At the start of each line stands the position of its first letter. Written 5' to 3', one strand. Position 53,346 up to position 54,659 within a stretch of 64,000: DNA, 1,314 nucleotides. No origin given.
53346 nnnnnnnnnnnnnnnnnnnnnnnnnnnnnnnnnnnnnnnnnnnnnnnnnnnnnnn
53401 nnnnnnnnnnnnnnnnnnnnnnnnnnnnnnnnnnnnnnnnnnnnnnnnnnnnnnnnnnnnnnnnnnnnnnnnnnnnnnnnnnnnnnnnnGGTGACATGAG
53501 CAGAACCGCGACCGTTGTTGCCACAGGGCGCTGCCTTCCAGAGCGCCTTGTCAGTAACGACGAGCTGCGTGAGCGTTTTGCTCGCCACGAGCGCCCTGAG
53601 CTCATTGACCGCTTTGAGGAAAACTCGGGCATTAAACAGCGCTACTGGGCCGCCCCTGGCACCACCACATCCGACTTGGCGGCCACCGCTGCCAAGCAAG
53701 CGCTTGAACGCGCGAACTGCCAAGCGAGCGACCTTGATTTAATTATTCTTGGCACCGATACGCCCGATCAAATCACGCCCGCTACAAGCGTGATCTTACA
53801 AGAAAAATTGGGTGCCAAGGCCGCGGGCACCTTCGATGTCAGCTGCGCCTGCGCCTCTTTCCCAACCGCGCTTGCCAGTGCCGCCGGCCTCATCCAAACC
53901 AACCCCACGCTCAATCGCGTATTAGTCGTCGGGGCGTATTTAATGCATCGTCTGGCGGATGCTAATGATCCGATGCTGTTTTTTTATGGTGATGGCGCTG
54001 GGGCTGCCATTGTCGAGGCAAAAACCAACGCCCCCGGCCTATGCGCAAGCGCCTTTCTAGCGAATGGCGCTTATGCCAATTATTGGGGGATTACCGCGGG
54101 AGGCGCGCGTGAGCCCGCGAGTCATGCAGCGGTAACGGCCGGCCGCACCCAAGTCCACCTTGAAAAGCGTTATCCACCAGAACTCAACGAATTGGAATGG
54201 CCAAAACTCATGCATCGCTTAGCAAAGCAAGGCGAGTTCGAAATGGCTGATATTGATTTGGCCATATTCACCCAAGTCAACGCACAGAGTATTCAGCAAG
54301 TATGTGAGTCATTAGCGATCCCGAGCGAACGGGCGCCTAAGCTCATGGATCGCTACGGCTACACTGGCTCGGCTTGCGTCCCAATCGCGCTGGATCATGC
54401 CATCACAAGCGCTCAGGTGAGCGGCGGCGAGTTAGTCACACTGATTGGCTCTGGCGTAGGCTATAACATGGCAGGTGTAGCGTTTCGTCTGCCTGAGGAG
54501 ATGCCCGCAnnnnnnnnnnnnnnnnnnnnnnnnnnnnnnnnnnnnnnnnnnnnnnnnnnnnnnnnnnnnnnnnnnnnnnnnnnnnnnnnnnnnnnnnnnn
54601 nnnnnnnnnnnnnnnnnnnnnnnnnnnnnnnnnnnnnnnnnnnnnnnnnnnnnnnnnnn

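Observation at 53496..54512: FabH-fold enzyme that keeps the catalytic Cys but has Thr and Tyr in place of the His-Asn pair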

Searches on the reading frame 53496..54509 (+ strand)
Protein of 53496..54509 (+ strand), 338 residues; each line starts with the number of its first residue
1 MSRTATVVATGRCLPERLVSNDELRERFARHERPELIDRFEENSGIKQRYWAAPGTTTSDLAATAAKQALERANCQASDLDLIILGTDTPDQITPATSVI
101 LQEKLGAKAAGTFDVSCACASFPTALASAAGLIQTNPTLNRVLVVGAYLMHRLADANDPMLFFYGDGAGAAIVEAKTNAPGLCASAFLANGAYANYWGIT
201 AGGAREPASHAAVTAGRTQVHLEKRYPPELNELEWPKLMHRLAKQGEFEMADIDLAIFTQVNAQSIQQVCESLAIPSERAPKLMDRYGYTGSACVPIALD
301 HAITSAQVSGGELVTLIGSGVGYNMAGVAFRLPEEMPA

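Call 4: search_protein_families(library=pfam, proteins=[window:53496-54509:+])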
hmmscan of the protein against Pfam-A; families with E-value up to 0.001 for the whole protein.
window:53496-54509:+ (338 aa): 3 families
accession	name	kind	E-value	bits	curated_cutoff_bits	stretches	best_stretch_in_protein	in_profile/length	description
PF08541.16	ACP_syn_III_C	-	1.4e-22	80.1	26.6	1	247-331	5-89/90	3-Oxoacyl-[acyl-carrier-protein (ACP)] synthase III C terminal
PF08545.16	ACP_syn_III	-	7e-16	58.3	24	1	113-190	1-79/80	3-Oxoacyl-[acyl-carrier-protein (ACP)] synthase III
PF00108.29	Thiolase_N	-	1.8e-05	24.7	26.4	1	56-151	21-116/260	Thiolase, N-terminal domain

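Call 5: search_protein_families(library=ncbifam, proteins=[window:53496-54509:+], max_evalue=0.01)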
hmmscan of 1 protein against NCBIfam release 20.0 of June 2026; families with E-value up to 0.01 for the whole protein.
window:53496-54509:+ (338 aa): 24 families
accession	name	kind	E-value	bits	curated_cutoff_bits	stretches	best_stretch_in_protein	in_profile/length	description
NF006829.0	PRK09352.1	subfamily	5.7e-61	206.3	249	1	3-332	3-321/322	beta-ketoacyl-ACP synthase 3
TIGR00747.1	fabH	subfamily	1.2e-52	179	292.1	1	4-331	2-321/322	beta-ketoacyl-ACP synthase III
NF004623.0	PRK05963.1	equivalog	5e-46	157.5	437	1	3-330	4-326/328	beta-ketoacyl-ACP synthase III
NF005308.0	PRK06840.1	equivalog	3.9e-44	151.1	315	1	4-332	4-335/339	3-oxoacyl-ACP synthase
NF005541.0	PRK07204.1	equivalog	2.4e-42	145.5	402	1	1-329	1-326/329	beta-ketoacyl-ACP synthase III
NF006720.0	PRK09258.1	equivalog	2.3e-29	102.8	285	2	8-146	9-149/338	3-oxoacyl-ACP synthase III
NF005703.0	PRK07515.1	equivalog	6.9e-23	81.1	304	2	58-179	96-216/373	beta-ketoacyl-ACP synthase III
NF009519.0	PRK12880.1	equivalog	6e-21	75.1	436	1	10-176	13-178/353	beta-ketoacyl-ACP synthase III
NF003274.0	PRK04262.1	equivalog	1.3e-15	57.3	244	2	7-176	5-167/347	hydroxymethylglutaryl-CoA synthase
NF005293.2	PRK06816.1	subfamily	4e-12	45.9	450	1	10-140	6-143/378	StlD/DarB family beta-ketosynthase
TIGR01835.1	HMG-CoA-S_prok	equivalog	5.3e-09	35.3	360.35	1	43-151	32-140/382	hydroxymethylglutaryl-CoA synthase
NF053539.1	resorcinol_DarB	exception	9.1e-09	34.9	550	1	10-127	8-131/377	dialkylresorcinol biosynthesis protein DarB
TIGR00748.1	HMG_CoA_syn_Arc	equivalog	4.3e-08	32.8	353.35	1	46-174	38-163/345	hydroxymethylglutaryl-CoA synthase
TIGR01930.1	AcCoA-C-Actrans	subfamily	3.9e-07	29.3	240.55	1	56-136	19-100/385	acetyl-CoA C-acyltransferase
NF005704.0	PRK07516.1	subfamily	7.5e-06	25.1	412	1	56-154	20-119/389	thiolase domain-containing protein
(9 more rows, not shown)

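Call 6: search_solved_structures(query=window:53496-54509:+, max_evalue=0.001, show_alignments=3)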
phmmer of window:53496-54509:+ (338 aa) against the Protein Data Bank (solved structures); distinct sequences matched with E-value up to 0.001: 71 (the best 60 are shown).
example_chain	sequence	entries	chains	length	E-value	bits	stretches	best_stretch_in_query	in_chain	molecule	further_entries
4dfe_A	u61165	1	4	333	1.4e-45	159.2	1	6-327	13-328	3-oxoacyl-[acyl-carrier-protein] synthase 3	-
8vd9_A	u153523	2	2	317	1.6e-38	135.9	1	4-331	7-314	Beta-ketoacyl-[acyl-carrier-protein] synthase III 1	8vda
4ryb_A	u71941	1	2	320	2.6e-38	135.3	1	5-328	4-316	3-oxoacyl-[acyl-carrier-protein] synthase 3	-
9j6e_A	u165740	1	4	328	4.6e-34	121.3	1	3-331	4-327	3-oxopimeloyl-[acyl-carrier-protein] synthase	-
6kue_A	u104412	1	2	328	1.8e-33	119.3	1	3-331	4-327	3-oxoacyl-[acyl-carrier-protein] synthase III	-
2ebd_A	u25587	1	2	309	9.2e-33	117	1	7-330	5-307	3-oxoacyl-[acyl-carrier-protein] synthase 3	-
6x7r_A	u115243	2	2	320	1.1e-32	116.8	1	6-327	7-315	3-oxoacyl-[acyl-carrier-protein] synthase 3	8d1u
9ka2_A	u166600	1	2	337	1.1e-32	116.7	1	6-327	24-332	Beta-ketoacyl-[acyl-carrier-protein] synthase III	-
9w96_A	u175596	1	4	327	1.2e-32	116.7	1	3-331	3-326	3-oxopimeloyl-[acyl-carrier-protein] synthase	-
1hn9_A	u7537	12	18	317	1.2e-32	116.7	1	7-327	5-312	BETA-KETOACYL-ACYL CARRIER PROTEIN SYNTHASE III | 3-oxoacyl-[acyl-carrier-protein] synthase III | 3-oxoacyl-[acyl-carrier-protein] synthase 3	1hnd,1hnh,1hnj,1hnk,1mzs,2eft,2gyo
3il9_A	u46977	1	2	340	1.2e-32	116.6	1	6-327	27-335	3-oxoacyl-[acyl-carrier-protein] synthase 3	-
1ebl_A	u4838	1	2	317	2.1e-32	115.8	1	7-327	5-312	BETA-KETOACYL-ACP SYNTHASE III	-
9ka5_A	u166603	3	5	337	5.1e-31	111.3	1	6-327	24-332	Beta-ketoacyl-[acyl-carrier-protein] synthase III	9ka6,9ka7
4nhd_A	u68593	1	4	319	1.7e-30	109.6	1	6-326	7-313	3-oxoacyl-[acyl-carrier-protein] synthase 3 protein 1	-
1zow_A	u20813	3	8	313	7.2e-30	107.5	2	11-186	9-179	3-oxoacyl-[acyl-carrier-protein] synthase III | 3-oxoacyl-[acyl-carrier-protein] synthase 3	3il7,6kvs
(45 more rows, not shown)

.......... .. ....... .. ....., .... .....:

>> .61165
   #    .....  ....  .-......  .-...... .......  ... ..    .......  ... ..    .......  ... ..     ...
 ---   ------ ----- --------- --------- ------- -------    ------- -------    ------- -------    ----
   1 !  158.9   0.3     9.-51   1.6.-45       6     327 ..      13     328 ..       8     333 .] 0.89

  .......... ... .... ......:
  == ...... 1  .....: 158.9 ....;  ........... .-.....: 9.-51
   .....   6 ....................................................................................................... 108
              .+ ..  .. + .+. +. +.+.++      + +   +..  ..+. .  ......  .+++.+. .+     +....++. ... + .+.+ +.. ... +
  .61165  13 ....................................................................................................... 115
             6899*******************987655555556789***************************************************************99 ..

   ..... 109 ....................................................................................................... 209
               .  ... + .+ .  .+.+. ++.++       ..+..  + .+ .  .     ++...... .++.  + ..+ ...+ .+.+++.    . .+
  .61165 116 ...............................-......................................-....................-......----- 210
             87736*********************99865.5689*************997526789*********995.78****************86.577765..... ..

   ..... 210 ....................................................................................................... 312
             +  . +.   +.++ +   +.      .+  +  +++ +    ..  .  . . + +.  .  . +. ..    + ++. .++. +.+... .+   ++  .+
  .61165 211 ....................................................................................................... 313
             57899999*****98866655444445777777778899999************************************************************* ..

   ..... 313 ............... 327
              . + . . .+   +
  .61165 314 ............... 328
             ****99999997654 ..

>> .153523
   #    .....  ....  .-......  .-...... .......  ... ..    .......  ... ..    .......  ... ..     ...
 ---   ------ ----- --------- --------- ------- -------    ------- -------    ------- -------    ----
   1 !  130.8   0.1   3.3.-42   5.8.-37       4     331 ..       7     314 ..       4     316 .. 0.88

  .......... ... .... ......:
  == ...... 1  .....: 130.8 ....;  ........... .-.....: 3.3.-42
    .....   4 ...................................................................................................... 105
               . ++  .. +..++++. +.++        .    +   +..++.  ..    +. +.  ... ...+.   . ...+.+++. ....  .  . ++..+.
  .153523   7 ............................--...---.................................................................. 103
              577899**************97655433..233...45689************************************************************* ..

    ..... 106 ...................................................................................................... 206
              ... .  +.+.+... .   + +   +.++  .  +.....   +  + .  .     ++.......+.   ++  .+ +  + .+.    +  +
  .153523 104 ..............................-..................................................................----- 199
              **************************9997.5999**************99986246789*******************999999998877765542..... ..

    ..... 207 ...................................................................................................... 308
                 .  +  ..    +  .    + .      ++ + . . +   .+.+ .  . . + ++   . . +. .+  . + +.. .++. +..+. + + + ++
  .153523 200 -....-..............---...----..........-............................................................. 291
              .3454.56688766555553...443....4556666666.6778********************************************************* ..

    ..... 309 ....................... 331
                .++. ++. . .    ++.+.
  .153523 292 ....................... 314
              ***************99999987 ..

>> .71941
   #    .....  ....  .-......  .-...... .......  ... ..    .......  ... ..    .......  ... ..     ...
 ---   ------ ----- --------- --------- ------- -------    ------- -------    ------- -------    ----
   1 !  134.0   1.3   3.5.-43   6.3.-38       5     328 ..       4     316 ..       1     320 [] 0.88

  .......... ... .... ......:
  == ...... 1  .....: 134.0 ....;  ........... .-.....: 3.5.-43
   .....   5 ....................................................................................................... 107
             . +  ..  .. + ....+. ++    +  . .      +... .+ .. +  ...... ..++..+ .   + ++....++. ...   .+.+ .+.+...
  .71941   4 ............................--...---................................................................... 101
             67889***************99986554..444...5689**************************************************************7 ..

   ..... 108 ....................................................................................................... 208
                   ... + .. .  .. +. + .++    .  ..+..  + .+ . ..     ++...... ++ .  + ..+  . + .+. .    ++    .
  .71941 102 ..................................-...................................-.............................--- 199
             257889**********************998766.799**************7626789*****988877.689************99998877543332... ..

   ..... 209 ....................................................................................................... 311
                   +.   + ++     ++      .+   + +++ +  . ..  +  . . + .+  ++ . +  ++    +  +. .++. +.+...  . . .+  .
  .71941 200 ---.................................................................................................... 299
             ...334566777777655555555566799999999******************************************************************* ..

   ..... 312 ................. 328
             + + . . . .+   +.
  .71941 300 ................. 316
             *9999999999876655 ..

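Call 7: find_homologous_proteins(query=window:53496-54509:+, max_evalue=1e-10)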
Query window:53496-54509:+ (338 aa): 4940 proteins with E <= 1e-10 among 8000 candidates; the best 120 are listed.
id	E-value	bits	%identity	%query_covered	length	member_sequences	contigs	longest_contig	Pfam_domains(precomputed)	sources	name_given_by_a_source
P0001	7.5e-222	753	100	100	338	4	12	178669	PF08545.17,PF00108.30,PF08541.17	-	-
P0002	1.4e-159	549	73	100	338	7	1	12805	PF08545.17,PF08541.17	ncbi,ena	-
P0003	1.8e-158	545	74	99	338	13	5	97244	PF08545.17,PF08541.17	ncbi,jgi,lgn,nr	ncbi:MAG: ketoacyl-ACP synthase III [Spiribacter sp.]|jgi:3-oxoacyl-[acyl-carrier-protein] synthase-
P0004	3.5e-150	518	71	99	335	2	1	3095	PF08545.17,PF00108.30,PF08541.17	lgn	-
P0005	7.4e-150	517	70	98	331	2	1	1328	PF08545.17,PF08541.17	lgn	-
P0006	3.4e-149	514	67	99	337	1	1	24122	PF08545.17,PF08541.17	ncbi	-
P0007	1.7e-146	506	69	100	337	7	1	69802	PF08545.17,PF08541.17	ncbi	-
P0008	1.4e-145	503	70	98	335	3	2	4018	PF08545.17,PF00108.30,PF08541.17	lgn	-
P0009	3.0e-145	501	69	98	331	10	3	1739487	PF08545.17,PF08541.17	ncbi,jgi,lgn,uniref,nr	ncbi:3-ketoacyl-ACP synthase I [Spiribacter salinus M19-40]|jgi:3-oxoacyl-[acyl-carrier-protein] syn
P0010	8.3e-145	500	69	98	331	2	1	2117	PF08545.17,PF08541.17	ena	-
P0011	4.5e-144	498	67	98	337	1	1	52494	PF08545.17,PF08541.17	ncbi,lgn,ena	-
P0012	1.5e-143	496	67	99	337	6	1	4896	PF08545.17,PF08541.17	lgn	-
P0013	4.0e-143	494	69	98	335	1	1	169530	PF08545.17,PF08541.17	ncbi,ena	-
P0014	4.3e-143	494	68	99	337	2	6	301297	PF08545.17,PF08541.17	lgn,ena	-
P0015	5.2e-143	494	68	98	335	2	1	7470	PF08545.17,PF08541.17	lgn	-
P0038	9.3e-125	434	59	99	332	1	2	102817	PF08545.17,PF08541.17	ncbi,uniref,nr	ncbi:3-oxoacyl-ACP synthase [Alkalilimnicola ehrlichii]|uniref:3-oxoacyl-ACP synthase n=1 Tax=Alkali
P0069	6.1e-122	425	60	98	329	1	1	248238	PF08545.17,PF08541.17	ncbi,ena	-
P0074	8.3e-122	424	59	99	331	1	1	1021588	PF08545.17,PF08541.17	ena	-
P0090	2.3e-121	423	61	99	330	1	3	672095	PF08545.17,PF08541.17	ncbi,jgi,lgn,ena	jgi:3-oxoacyl-[acyl-carrier-protein] synthase-3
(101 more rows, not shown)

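Call 12: find_related_loci(query=A1, collection=genome_contigs, flank=8000)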
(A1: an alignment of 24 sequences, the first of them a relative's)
Query A1 (338 aa) in genome_contigs; peptide patterns used: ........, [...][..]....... (x = any residue, [..] = any of these).
598 stretches matched a pattern (row limit reached: there are more); 573 encode a relative of the query (tblastn E <= 1e-3); the best 80 are kept; 80 distinct loci.
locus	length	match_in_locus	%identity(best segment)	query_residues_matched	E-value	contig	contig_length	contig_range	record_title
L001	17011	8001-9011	71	1-338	1e-158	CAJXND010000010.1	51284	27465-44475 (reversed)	MAG TPA_asm: uncultured Ectothiorhodospiraceae bacterium isolate SRR4030052_bin.22_MetaBAT_v2.12.1_MAG genome assembly,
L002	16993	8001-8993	71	1-334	4e-158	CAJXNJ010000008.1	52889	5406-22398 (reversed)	MAG TPA_asm: uncultured Ectothiorhodospiraceae bacterium isolate SRR4030062_bin.35_MetaBAT_v2.12.1_MAG genome assembly,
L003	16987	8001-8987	71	1-332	4e-156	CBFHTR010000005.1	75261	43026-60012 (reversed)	MAG: Spiribacter sp. isolate Co_bin_298_strict genome assembly, contig: Co_bin_298_strict_c5, whole genome shotgun seque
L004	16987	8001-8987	69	1-332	9e-152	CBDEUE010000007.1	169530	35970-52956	MAG: Spiribacter sp. isolate e081874f-dcb2-4f7c-8211-6b2a15fb28c1 genome assembly, contig: contig_7, whole genome shotgu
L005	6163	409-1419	68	1-338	2e-151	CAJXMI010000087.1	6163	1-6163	MAG TPA_asm: uncultured Spiribacter sp. isolate SRR4030052_bin.5_MetaBAT_v2.12.1_MAG genome assembly, contig: NODE_5193_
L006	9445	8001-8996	67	1-333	2e-149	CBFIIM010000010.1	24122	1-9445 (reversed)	MAG: Spiribacter sp. isolate Co_bin_778_strict genome assembly, contig: Co_bin_778_strict_c10, whole genome shotgun sequ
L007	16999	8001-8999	66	1-334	5e-141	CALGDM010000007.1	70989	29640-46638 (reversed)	MAG TPA_asm: uncultured Spiribacter sp. isolate SRR6193124_bin.105_CONCOCT_v1.1_MAG genome assembly, contig: ERZ534239.1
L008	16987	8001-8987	68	1-330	9e-140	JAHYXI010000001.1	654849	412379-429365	UNVERIFIED_CONTAM: Spiribacter pallidus strain SP10B NODE_1_length_654849_cov_223.009684, whole genome shotgun sequence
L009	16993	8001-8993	67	1-332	2e-137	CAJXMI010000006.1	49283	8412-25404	MAG TPA_asm: uncultured Spiribacter sp. isolate SRR4030052_bin.5_MetaBAT_v2.12.1_MAG genome assembly, contig: NODE_154_l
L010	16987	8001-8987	60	1-332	9e-130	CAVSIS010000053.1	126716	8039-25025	MAG: uncultured Acidobacteriota bacterium isolate MFD02416.bin.4.367 genome assembly, contig: contig_88036, whole genome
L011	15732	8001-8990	60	1-333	6e-130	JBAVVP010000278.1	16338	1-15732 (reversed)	MAG: Terriglobales bacterium isolate MFD02889_ilm_asm_bin16 k127_234678, whole genome shotgun sequence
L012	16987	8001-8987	61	1-332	3e-129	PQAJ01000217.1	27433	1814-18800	MAG: Holophagae bacterium isolate FeB_10 contig_1848, whole genome shotgun sequence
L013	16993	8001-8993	56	1-332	4e-129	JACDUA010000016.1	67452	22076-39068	Ectothiorhodospiraceae bacterium WFHF3C12 scaffold_16, whole genome shotgun sequence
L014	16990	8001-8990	60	1-333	6e-129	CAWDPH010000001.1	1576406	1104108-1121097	MAG: uncultured Acidobacteriaceae bacterium isolate MFD09222.bin.1.150 genome assembly, contig: contig_28546, whole geno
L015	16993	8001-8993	58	1-332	1e-128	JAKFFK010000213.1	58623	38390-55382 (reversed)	MAG: Paucimonas sp. isolate LC098 contig-124_525, whole genome shotgun sequence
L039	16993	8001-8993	57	1-332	5e-127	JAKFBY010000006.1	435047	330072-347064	MAG: Paucimonas sp. isolate LC007 contig-124_4, whole genome shotgun sequence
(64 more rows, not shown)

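Call 16: find_encoding_contigs(protein=P0090, flank=10000, max_places=3)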
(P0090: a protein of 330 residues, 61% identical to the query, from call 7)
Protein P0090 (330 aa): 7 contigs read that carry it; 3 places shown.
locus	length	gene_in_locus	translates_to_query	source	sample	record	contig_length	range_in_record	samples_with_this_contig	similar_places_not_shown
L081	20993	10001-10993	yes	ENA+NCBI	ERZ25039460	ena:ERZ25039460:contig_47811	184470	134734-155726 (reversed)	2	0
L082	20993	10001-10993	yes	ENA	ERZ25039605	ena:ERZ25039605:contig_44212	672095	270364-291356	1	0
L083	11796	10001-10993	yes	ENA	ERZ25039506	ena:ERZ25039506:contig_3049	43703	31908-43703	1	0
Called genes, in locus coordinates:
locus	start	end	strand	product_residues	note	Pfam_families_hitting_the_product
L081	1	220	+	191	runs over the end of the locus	PF01872:RibD_C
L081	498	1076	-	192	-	-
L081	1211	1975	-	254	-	-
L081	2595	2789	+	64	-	-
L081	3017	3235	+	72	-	-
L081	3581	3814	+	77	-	-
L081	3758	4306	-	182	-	-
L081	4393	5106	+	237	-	PF00561:Abhydrolase_1, PF12697:Abhydrolase_6, PF03096:Ndr (weak), PF12146:Hydrolase_4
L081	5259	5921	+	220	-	PF00440:TetR_N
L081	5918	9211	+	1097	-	PF13620:CarboxypepD_reg, PF13715:CarbopepD_reg_2 (weak), PF25183:OMP_b-brl_4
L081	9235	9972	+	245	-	PF00106:adh_short, PF08659:KR, PF23441:SDR (weak), PF13561:adh_short_C2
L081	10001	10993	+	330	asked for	PF08545:ACP_syn_III, PF08541:ACP_syn_III_C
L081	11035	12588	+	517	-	PF00501:AMP-binding, PF13193:AMP-binding_C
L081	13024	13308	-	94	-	-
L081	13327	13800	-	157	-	-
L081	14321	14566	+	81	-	-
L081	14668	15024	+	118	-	PF05973:Gp49 (weak)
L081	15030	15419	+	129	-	-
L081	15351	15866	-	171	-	-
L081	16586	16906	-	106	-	-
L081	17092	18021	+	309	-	PF23023:Anti-Pycsar_Apyc1 (weak), PF00753:Lactamase_B, PF12706:Lactamase_B_2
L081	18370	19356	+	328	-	PF25917:BSH_RND, PF25944:Beta-barrel_RND, PF25989:YknX_C (weak)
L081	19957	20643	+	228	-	PF00873:ACR_tran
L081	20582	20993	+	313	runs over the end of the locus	PF00873:ACR_tran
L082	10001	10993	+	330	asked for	PF08545:ACP_syn_III, PF08541:ACP_syn_III_C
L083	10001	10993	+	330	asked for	PF08545:ACP_syn_III, PF08541:ACP_syn_III_C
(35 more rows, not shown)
